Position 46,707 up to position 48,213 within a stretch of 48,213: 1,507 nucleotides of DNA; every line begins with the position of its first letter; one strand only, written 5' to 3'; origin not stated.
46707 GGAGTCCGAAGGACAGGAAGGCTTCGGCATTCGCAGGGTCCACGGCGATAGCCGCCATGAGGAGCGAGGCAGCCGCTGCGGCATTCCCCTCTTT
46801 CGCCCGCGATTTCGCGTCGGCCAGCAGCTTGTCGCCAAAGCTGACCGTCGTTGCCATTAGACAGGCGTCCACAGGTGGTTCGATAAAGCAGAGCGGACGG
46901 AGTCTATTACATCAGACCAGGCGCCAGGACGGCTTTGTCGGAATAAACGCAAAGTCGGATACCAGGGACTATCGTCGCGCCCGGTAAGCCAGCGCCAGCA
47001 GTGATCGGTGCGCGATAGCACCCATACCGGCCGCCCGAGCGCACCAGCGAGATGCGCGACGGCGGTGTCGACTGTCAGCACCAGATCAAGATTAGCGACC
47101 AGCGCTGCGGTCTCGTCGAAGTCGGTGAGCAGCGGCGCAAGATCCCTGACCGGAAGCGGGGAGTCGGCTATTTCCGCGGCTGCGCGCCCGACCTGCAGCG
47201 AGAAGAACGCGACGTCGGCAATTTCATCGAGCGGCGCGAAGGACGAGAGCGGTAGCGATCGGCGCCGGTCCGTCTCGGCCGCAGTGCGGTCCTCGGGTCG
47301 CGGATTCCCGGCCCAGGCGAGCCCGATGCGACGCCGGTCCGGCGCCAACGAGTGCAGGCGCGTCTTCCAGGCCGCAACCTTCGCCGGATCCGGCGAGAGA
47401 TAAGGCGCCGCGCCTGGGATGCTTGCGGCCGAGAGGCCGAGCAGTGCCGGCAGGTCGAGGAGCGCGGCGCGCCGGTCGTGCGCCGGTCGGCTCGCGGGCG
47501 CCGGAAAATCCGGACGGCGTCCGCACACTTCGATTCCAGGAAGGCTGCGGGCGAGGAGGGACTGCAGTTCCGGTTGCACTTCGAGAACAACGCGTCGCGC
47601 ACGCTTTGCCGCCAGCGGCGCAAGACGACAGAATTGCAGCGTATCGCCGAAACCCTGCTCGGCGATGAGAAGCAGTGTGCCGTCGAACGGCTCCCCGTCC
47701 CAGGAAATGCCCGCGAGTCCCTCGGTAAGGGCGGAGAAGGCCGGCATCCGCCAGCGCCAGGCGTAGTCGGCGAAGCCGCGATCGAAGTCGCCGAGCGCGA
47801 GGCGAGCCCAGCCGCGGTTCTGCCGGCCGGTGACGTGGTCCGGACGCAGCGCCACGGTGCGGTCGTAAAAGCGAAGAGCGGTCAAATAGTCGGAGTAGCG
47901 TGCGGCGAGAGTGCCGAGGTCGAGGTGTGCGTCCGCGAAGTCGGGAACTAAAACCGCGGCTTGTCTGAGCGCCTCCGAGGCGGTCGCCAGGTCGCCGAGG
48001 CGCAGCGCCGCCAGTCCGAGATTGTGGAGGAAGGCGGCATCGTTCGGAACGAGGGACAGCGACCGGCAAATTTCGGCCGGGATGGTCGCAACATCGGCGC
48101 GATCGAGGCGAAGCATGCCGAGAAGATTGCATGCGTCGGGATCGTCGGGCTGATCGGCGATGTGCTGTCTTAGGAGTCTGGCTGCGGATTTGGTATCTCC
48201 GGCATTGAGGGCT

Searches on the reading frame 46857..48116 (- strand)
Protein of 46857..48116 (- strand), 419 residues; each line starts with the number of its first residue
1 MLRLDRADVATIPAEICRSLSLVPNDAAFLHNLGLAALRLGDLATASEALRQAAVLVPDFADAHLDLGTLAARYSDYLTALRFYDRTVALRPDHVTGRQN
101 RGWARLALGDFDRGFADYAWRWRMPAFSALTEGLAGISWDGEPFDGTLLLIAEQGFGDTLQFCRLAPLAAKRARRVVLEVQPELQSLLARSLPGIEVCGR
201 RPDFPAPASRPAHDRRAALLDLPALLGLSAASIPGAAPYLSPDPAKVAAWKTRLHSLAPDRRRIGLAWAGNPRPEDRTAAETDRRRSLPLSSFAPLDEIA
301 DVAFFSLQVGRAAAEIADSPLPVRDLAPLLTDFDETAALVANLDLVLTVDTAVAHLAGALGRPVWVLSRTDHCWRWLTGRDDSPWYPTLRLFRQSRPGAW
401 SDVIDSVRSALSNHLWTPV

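Call 22: search_protein_families(library=pfam, proteins=[window:46857-48116:-], max_evalue=0.01)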
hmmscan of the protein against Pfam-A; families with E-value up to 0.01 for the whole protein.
window:46857-48116:- (419 aa): 12 families
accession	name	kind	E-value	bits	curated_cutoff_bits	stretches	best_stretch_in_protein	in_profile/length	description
PF13371.12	TPR_9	-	9.5e-10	38.8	35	1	70-119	4-53/73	Tetratricopeptide repeat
PF13431.12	TPR_17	-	2e-09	37.4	24.4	0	19-46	5-32/34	Tetratricopeptide repeat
PF13414.12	TPR_11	-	1.9e-07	31.1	26.8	1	40-68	7-35/42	TPR repeat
PF07719.23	TPR_2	-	2.1e-07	31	27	1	27-59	1-33/34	Tetratricopeptide repeat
PF00515.34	TPR_1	-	4.2e-07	29.9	27.8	0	28-60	2-34/34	Tetratricopeptide repeat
PF01075.23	Glyco_transf_9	-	6.5e-07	29.4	22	1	323-364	165-205/247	Glycosyltransferase family 9 (heptosyltransferase)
PF13432.12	TPR_16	-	7.7e-06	26.7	32.7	1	32-93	2-63/65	Tetratricopeptide repeat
PF13424.12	TPR_12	-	0.00021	21.8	30.1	0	17-53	33-71/77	Tetratricopeptide repeat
PF13428.12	TPR_14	-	0.00043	21.1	23.5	1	30-69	4-43/44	Tetratricopeptide repeat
PF13181.12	TPR_8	-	0.0036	17.8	25.7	0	29-53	3-27/34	Tetratricopeptide repeat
PF14559.12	TPR_19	-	0.0037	18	25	0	37-70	1-34/68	Tetratricopeptide repeat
PF23300.3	HEAT_Nup120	-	0.0098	16.2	29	0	19-74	18-75/170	Nucleoporin Nup120, HEAT repeats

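Call 43: find_homologous_proteins(query=window:46857-48116:-, max_evalue=1e-20)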
Query window:46857-48116:- (419 aa): 6702 proteins with E <= 1e-20 among 8000 candidates; the best 120 are listed.
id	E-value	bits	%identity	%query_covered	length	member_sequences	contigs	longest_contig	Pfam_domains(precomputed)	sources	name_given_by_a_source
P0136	5.8e-274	927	100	100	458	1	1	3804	PF14559.13,PF13431.13,PF13414.13,PF13371.13,PF00515.35,PF13432.13,PF13428.13,PF01075.24,PF07719.24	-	-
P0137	1.1e-235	801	88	98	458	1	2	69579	PF14559.13,PF13431.13,PF13414.13,PF13371.13,PF00515.35,PF13432.13,PF13428.13,PF01075.24,PF07719.24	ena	-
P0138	1.6e-222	757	84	99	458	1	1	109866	PF14559.13,PF13431.13,PF13414.13,PF13371.13,PF00515.35,PF13432.13,PF13428.13,PF01075.24,PF07719.24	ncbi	-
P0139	2.2e-200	684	75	98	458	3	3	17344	PF14559.13,PF13431.13,PF23914.2,PF13414.13,PF13371.13,PF00515.35,PF13432.13,PF13428.13,PF01075.24,PF07719.24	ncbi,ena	-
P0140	3.9e-166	572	63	99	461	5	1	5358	PF14559.13,PF13431.13,PF23914.2,PF13414.13,PF13371.13,PF00515.35,PF13424.13,PF13432.13,PF13428.13,PF07719.24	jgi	jgi:Flp pilus assembly protein TadD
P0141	1.6e-157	543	65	97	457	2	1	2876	PF13431.13,PF13371.13,PF01075.24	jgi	jgi:hypothetical protein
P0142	3.3e-153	529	62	97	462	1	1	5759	PF13431.13,PF13432.13,PF07719.24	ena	-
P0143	4.0e-148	512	60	100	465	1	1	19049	PF14559.13,PF13431.13,PF13414.13,PF00515.35,PF13424.13,PF13432.13,PF13428.13,PF01075.24,PF07719.24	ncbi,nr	ncbi:MAG: sulfotransferase [Proteobacteria bacterium]|nr:sulfotransferase [Pseudomonadota bacterium]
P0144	6.0e-123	429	40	95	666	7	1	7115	PF13431.13,PF23914.2,PF13414.13,PF13176.13,PF13428.13,PF14559.13,PF00515.35,PF13424.13,PF13432.13,PF13429.13,PF13181.13,PF01075.24,PF07719.24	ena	-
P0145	8.9e-119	416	53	96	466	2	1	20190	PF13431.13,PF23914.2,PF13414.13,PF00515.35,PF13424.13,PF13432.13,PF13428.13,PF13181.13,PF07719.24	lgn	-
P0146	9.4e-118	412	41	99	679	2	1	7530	PF13431.13,PF23914.2,PF13414.13,PF13176.13,PF13428.13,PF13374.13,PF07721.21,PF14559.13,PF24575.2,PF13371.13,PF00515.35,PF12895.14,PF13424.13,PF13432.13,PF13429.13,PF13181.13,PF01075.24,PF07719.24,PF20308.5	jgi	jgi:tetratricopeptide (TPR) repeat protein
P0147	1.1e-116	409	39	93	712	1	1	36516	PF14559.13,PF13431.13,PF23914.2,PF13414.13,PF00515.35,PF13424.13,PF13432.13,PF13428.13,PF13181.13,PF01075.24,PF07719.24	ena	-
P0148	1.1e-112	395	39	95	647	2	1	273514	PF13431.13,PF23914.2,PF13414.13,PF13428.13,PF14559.13,PF13371.13,PF00515.35,PF12895.14,PF13424.13,PF13432.13,PF13181.13,PF01075.24,PF07719.24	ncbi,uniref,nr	ncbi:MAG: tetratricopeptide repeat protein [Oryzomonas sp.]|uniref:tetratricopeptide repeat protein 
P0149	1.4e-109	385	49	93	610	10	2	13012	PF03704.24,PF13414.13,PF12688.14,PF13374.13,PF07721.21,PF24575.2,PF02259.30,PF00515.35,PF13424.13,PF13429.13,PF01075.24,PF07719.24,PF13174.13,PF20308.5,PF25063.1,PF13431.13,PF23914.2,PF13176.13,PF13428.13,PF04733.21,PF14559.13,PF13371.13,PF17874.8,PF12895.14,PF21033.5,PF13432.13,PF13181.13,PF10373.1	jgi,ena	jgi:tetratricopeptide (TPR) repeat protein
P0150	3.1e-108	381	42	95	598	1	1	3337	PF13431.13,PF13414.13,PF13176.13,PF13428.13,PF13374.13,PF14559.13,PF24575.2,PF00515.35,PF13424.13,PF13432.13,PF13181.13,PF01075.24,PF07719.24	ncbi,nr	ncbi:MAG TPA: tetratricopeptide repeat protein, partial [Verrucomicrobiae bacterium]|nr:tetratricope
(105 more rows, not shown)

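Call 44: find_encoding_contigs(protein=P0138, flank=10000, max_places=2)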
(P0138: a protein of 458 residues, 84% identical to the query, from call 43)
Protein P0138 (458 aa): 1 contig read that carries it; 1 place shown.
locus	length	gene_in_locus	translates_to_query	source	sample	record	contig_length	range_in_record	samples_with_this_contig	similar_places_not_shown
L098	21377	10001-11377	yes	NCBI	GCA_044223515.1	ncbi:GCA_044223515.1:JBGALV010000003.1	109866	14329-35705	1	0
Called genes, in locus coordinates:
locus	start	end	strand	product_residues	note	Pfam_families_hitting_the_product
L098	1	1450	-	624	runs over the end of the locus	PF13744:HTH_37 (weak), PF01381:HTH_3, PF13560:HTH_31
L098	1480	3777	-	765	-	PF00515:TPR_1 (faint), PF07719:TPR_2 (faint), PF13414:TPR_11 (faint), PF13428:TPR_14 (faint), PF23914:TPR_CcmH_CycH (faint), PF13844:Glyco_transf_41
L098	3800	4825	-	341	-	PF00106:adh_short (weak), PF01073:3Beta_HSD, PF01370:Epimerase, PF02719:Polysacc_synt_2, PF04321:RmlD_sub_bind, PF08659:KR, PF13460:NAD_binding_10, PF16363:GDP_Man_Dehyd, +2 more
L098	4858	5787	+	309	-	PF00248:Aldo_ket_red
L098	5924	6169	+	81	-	-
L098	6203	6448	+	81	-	-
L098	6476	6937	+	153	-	PF02556:SecB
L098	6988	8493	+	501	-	PF13431:TPR_17 (faint), PF00515:TPR_1 (faint)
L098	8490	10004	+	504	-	PF14559:TPR_19 (faint)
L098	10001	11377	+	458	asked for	PF07719:TPR_2 (faint), PF13371:TPR_9 (faint), PF13414:TPR_11 (faint), PF13428:TPR_14 (faint), PF14559:TPR_19 (faint), PF13431:TPR_17 (faint), PF13432:TPR_16, PF01075:Glyco_transf_9 (weak), +1 more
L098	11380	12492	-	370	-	PF04230:PS_pyruv_trans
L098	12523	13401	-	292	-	PF03102:NeuB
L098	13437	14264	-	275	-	PF00106:adh_short, PF13561:adh_short_C2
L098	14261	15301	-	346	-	PF01408:GFO_IDH_MocA, PF22725:GFO_IDH_MocA_C3, PF02894:GFO_IDH_MocA_C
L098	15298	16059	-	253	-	PF02348:CTP_transf_3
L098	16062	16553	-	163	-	PF00702:Hydrolase (faint), PF08282:Hydrolase_3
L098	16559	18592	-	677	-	PF20157:Maf_flag10_N, PF01973:MptE-like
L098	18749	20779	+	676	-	PF20157:Maf_flag10_N, PF01973:MptE-like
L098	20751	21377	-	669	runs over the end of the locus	PF07719:TPR_2 (faint), PF13844:Glyco_transf_41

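Call 45: find_encoding_contigs(protein=P0137, flank=10000, max_places=2)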
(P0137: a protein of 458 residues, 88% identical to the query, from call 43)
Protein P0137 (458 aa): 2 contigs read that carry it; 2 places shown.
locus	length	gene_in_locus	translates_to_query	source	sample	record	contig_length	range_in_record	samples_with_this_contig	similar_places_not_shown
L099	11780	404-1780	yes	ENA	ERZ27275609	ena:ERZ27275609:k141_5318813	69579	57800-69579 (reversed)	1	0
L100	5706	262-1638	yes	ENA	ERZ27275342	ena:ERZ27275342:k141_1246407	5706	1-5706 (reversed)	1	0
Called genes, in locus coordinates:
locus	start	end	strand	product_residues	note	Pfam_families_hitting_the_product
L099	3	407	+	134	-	?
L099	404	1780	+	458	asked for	PF07719:TPR_2 (faint), PF13371:TPR_9 (faint), PF13414:TPR_11 (faint), PF13428:TPR_14 (faint), PF14559:TPR_19 (faint), PF13431:TPR_17 (faint), PF00515:TPR_1 (faint), PF13432:TPR_16, +1 more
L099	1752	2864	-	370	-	PF04230:PS_pyruv_trans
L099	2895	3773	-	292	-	PF03102:NeuB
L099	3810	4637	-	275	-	PF00106:adh_short, PF13561:adh_short_C2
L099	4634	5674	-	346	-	PF01408:GFO_IDH_MocA, PF22725:GFO_IDH_MocA_C3, PF02894:GFO_IDH_MocA_C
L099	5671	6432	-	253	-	PF02348:CTP_transf_3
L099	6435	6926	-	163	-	PF00702:Hydrolase (faint), PF13419:HAD_2 (faint), PF08282:Hydrolase_3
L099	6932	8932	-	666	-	PF20157:Maf_flag10_N, PF01973:MptE-like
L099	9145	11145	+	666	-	PF20157:Maf_flag10_N, PF01973:MptE-like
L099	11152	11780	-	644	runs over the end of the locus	PF00515:TPR_1 (faint), PF07719:TPR_2 (faint), PF13176:TPR_7 (faint), PF13371:TPR_9 (faint), PF13414:TPR_11 (faint), PF13428:TPR_14 (faint), PF14559:TPR_19 (weak), PF13844:Glyco_transf_41, +2 more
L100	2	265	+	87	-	?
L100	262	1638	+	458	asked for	PF07719:TPR_2 (faint), PF13371:TPR_9 (faint), PF13414:TPR_11 (faint), PF13428:TPR_14 (faint), PF14559:TPR_19 (faint), PF13431:TPR_17 (faint), PF00515:TPR_1 (faint), PF13432:TPR_16, +1 more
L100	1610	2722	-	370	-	PF04230:PS_pyruv_trans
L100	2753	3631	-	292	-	PF03102:NeuB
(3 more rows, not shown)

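Call 51: find_related_loci(query=L098:6476-6934:+, collection=genome_contigs, flank=10000)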
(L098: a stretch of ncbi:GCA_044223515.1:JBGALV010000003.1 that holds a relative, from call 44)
Query L098:6476-6934:+ (153 aa) in genome_contigs; peptide patterns used: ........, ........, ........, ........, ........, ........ (x = any residue, [..] = any of these).
207 stretches matched a pattern; 2 encode a relative of the query (tblastn E <= 1e-3); 2 distinct loci.
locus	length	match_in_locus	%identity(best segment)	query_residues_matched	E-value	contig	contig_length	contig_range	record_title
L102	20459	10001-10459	100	1-153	1e-102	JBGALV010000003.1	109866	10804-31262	MAG: Alphaproteobacteria bacterium isolate MAG_MBR_H10.65 MBRH10-65_opera_contig_787, whole genome shotgun sequence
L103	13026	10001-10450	83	3-152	1e-83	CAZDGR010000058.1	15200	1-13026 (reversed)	MAG TPA_asm: uncultured Rhizobium sp. isolate SRP150892_co1_281 genome assembly, contig: NODE_3742_length_15200_cov_6.39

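Call 53: search_protein_families(library=pfam, proteins=[L102:118-2271:+, L102:2255-3088:-, L098:5924-6169:+, L098:6203-6448:+, L098:6476-6937:+, L098:6988-8493:+, L098:8490-10004:+], max_evalue=1)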
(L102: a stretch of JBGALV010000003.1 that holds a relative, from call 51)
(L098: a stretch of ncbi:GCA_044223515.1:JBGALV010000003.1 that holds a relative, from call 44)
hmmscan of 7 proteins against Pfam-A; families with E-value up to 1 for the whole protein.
L102:118-2271:+ (717 aa): 11 families
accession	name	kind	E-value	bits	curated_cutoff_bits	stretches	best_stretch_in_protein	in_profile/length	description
PF13428.12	TPR_14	-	4.2e-06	27.3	23.5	3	272-310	4-42/44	Tetratricopeptide repeat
PF13432.12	TPR_16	-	9.4e-06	26.4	32.7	1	275-326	3-54/65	Tetratricopeptide repeat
PF23914.1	TPR_CcmH_CycH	-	2e-05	24.9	42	1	293-402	40-152/158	Cytochrome c-type biogenesis protein H TPR domain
PF01075.23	Glyco_transf_9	-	9.6e-05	22.3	22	1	630-661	174-205/247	Glycosyltransferase family 9 (heptosyltransferase)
PF13431.12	TPR_17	-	0.0026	18.4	24.4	0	293-323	3-33/34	Tetratricopeptide repeat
PF14559.12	TPR_19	-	0.02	15.6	25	0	187-243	9-64/68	Tetratricopeptide repeat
PF07719.23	TPR_2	-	0.023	15.3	27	1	272-302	4-34/34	Tetratricopeptide repeat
PF13414.12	TPR_11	-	0.11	12.7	26.8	0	378-411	1-34/42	TPR repeat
PF17874.7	TPR_MalT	-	0.27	10.9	45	1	280-363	12-99/336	MalT-like TPR region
PF13371.12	TPR_9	-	0.36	11.3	35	2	186-227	12-53/73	Tetratricopeptide repeat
PF13424.12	TPR_12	-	0.56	10.9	30.1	0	171-232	4-74/77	Tetratricopeptide repeat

L102:2255-3088:- (277 aa): 3 families
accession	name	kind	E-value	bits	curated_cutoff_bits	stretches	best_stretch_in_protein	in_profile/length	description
PF18922.5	DUF5672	-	2.7e-18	66.6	24.4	1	57-179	11-147/164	Protein of unknown function (DUF5672)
PF19953.4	EACC1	-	0.0064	16.9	23.6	1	199-251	18-75/107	Effector Associated Constant Component 1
PF15161.11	Neuropep_like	-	0.082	13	27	1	4-25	8-29/61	Neuropeptide-like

L098:5924-6169:+ (81 aa): 0 families

L098:6203-6448:+ (81 aa): 0 families

L098:6476-6937:+ (153 aa): 1 family
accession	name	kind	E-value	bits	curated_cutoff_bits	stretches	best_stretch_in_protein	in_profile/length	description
PF02556.19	SecB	-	8.5e-28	97.5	26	1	7-144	4-140/141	Preprotein translocase subunit SecB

L098:6988-8493:+ (501 aa): 12 families
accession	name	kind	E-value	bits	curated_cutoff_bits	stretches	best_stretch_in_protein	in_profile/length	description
PF13431.12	TPR_17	-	1.4e-07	31.7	24.4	1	180-207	2-29/34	Tetratricopeptide repeat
PF00515.34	TPR_1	-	2.8e-06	27.3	27.8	1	58-85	4-31/34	Tetratricopeptide repeat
PF01075.23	Glyco_transf_9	-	7.7e-05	22.6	22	1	416-446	174-204/247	Glycosyltransferase family 9 (heptosyltransferase)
PF13414.12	TPR_11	-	8.3e-05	22.6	26.8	2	101-133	6-38/42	TPR repeat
PF13428.12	TPR_14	-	0.00019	22.3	23.5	1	58-91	4-37/44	Tetratricopeptide repeat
PF07719.23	TPR_2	-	0.00021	21.6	27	1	57-86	3-32/34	Tetratricopeptide repeat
PF13181.12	TPR_8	-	0.0037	17.8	25.7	0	104-120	16-32/34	Tetratricopeptide repeat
PF14559.12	TPR_19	-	0.0082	16.9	25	1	174-207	8-41/68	Tetratricopeptide repeat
PF12895.13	ANAPC3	-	0.022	15.5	27.2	0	176-231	8-63/82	Anaphase-promoting complex, cyclosome, subunit 3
PF13432.12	TPR_16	-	0.037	14.9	32.7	2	59-122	1-64/65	Tetratricopeptide repeat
PF13371.12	TPR_9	-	0.061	13.8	35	1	11-37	17-43/73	Tetratricopeptide repeat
PF13424.12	TPR_12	-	0.12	13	30.1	0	103-140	24-62/77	Tetratricopeptide repeat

L098:8490-10004:+ (504 aa): 5 families
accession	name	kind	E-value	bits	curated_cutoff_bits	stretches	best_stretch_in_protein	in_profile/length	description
PF14559.12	TPR_19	-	2.6e-07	31.3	25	1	14-70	3-59/68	Tetratricopeptide repeat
PF01075.23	Glyco_transf_9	-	0.00045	20.1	22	1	419-452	172-205/247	Glycosyltransferase family 9 (heptosyltransferase)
PF13432.12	TPR_16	-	0.0015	19.3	32.7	1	51-102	12-63/65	Tetratricopeptide repeat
PF13428.12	TPR_14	-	0.13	13.5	23.5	0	70-111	1-42/44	Tetratricopeptide repeat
PF00515.34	TPR_1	-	0.13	12.5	27.8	0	14-34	13-33/34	Tetratricopeptide repeat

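Call 68: search_solved_structures(query=L098:6476-6934:+, max_evalue=0.01, show_alignments=2)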
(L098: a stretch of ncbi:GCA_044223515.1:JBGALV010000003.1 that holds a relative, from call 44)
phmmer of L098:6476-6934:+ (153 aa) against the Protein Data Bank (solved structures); distinct sequences matched with E-value up to 0.01: 3.
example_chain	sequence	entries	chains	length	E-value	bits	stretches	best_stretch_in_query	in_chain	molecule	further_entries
1fx3_A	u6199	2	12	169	6e-13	52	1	3-146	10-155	PROTEIN-EXPORT PROTEIN SECB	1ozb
1qyn_A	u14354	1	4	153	4.2e-10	42.8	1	11-144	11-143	Protein-export protein secB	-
5jtl_A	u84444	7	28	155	4.3e-10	42.7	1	11-144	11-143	Protein-export protein SecB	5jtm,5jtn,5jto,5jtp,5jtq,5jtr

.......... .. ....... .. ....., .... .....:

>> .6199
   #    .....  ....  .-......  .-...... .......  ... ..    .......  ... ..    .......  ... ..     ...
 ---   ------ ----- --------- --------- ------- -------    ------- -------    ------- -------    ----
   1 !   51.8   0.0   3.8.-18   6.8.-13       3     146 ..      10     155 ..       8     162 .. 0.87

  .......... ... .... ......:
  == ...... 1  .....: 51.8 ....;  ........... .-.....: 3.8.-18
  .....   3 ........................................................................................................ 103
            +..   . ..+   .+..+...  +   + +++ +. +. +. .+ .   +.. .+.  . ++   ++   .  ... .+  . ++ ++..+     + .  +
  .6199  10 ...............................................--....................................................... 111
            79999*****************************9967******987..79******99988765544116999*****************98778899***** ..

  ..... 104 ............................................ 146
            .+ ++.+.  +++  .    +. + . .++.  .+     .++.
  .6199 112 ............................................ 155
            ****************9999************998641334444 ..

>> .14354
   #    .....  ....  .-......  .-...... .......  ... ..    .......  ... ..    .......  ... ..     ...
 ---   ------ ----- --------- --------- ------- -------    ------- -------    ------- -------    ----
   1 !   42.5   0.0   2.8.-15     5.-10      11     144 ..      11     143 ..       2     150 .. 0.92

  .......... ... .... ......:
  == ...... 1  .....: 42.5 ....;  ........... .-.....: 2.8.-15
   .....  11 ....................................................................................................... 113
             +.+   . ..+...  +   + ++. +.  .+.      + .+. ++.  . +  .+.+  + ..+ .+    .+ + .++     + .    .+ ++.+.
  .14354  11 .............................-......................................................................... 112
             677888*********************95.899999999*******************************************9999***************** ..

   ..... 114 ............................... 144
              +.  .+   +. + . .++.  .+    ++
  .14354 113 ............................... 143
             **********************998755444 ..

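Call 81: predict_structure(alignment_id=A3)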
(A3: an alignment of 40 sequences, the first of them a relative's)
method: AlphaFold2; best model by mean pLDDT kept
length: 458 residues; sequences in the alignment: 40
mean_pLDDT: 94.4   pTM: 0.92
mean pLDDT of the five models: 94.4, 93.7, 93.4, 93.0, 92.6
residues with pLDDT >= 90: 411; 70-90: 39; 50-70: 7; < 50: 1
segments of 3 or more residues with pLDDT < 50: none
pLDDT, mean of each block of 10 residues (from residue 1): 86 93 96 96 84 96 98 95 97 98 98 97 99 98 97 96 93 95 98 92 97 98 97 97 94 97 95 94 98 96 95 81 92 95 95 94 94 98 97 97 95 91 95 93 96 67
secondary structure, 60 per line:
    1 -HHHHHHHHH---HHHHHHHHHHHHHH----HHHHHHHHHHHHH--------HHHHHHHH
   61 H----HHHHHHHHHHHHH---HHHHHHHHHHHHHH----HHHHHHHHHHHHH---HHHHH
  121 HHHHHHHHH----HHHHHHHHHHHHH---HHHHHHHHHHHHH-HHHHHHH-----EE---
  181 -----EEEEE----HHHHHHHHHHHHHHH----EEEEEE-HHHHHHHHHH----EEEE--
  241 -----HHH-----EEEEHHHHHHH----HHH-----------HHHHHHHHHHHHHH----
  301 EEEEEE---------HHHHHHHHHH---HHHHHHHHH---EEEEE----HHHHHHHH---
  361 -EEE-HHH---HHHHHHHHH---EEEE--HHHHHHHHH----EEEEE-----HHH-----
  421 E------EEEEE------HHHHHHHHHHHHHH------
elements in order: H2-10 H14-27 H32-44 H53-61 H66-78 H82-95 H100-112 H116-129 H134-146 H150-162 H164-170 E186-190 H195-209 E214-219 H221-230 E235-238 E254-257 H258-264 H283-296 E301-306 H316-325 H329-337 E341-345 H350-357 E362-364 H372-380 E384-387 H390-398 E403-407 E428-432 H439-452

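Call 84: fold_search(model_id=the predicted structure, library=pdb)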
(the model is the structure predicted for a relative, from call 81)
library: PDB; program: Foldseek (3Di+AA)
matches with E <= 10: 1561; with E <= 0.001: 188
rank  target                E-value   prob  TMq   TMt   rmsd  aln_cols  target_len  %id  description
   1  7y4i_A                4.1e-11  1.00  0.39  0.24  14.6       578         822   13  Crystal structure of SPINDLY in complex with GDP (released 2022-12-07)
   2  8dth_B                4.3e-11  1.00  0.38  0.26  14.9       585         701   14  Cryo-EM structure of Arabidopsis SPY alternative conformation 2 (released 2023-03-08)
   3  8dtf_A                8.0e-11  1.00  0.41  0.26  12.2       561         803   14  Cryo-EM structure of the full length Arabidopsis SPY with complete TPRs (released 2023-03-08)
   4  8dtg_A                8.4e-11  1.00  0.42  0.26  12.8       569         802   15  Cryo-EM structure of Arabidopsis SPY alternative conformation 1 (released 2023-03-08)
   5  8dti_A                2.2e-10  1.00  0.40  0.30  13.5       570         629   14  Cryo-EM structure of Arabidopsis SPY in complex with GDP-fucose (released 2023-03-08)
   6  8dtg_B                3.2e-10  1.00  0.41  0.28  13.0       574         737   14  Cryo-EM structure of Arabidopsis SPY alternative conformation 1 (released 2023-03-08)
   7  8dth_A                8.1e-10  1.00  0.41  0.27  12.3       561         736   15  Cryo-EM structure of Arabidopsis SPY alternative conformation 2 (released 2023-03-08)
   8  7y4i_B                8.1e-10  1.00  0.40  0.24  14.1       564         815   14  Crystal structure of SPINDLY in complex with GDP (released 2022-12-07)
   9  5hgv_A                1.4e-09  1.00  0.36  0.24  22.2       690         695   10  Structure of an O-GlcNAc transferase point mutant, D554N in complex with peptide (released 2016-09-14)
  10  2jlb_A                4.4e-09  1.00  0.39  0.34  11.2       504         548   16  Xanthomonas campestris putative OGT (XCC0866), complex with UDP- GlcNAc phosphonate analogue (released 2008-11-25)
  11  5npr_A                4.4e-09  1.00  0.35  0.24  22.0       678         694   11  The human O-GlcNAc transferase in complex with a thiol-linked bisubstrate inhibitor (released 2018-05-16)
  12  4n39_A                4.6e-09  1.00  0.35  0.24  21.8       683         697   10  Crystal structure of human O-GlcNAc transferase bound to a peptide from HCF-1 pro-repeat 2 (11-26) (released 2014-01-01)
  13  5a01_A                4.8e-09  1.00  0.35  0.24  14.5       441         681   14  O-GlcNAc transferase from Drososphila melanogaster (released 2016-04-27)
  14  5bnw_A                5.3e-09  1.00  0.34  0.23  17.1       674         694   11  The active site of O-GlcNAc transferase imposes constraints on substrate sequence (released 2015-08-05)
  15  5hgv_C                5.5e-09  1.00  0.32  0.23  19.4       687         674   10  Structure of an O-GlcNAc transferase point mutant, D554N in complex with peptide (released 2016-09-14)
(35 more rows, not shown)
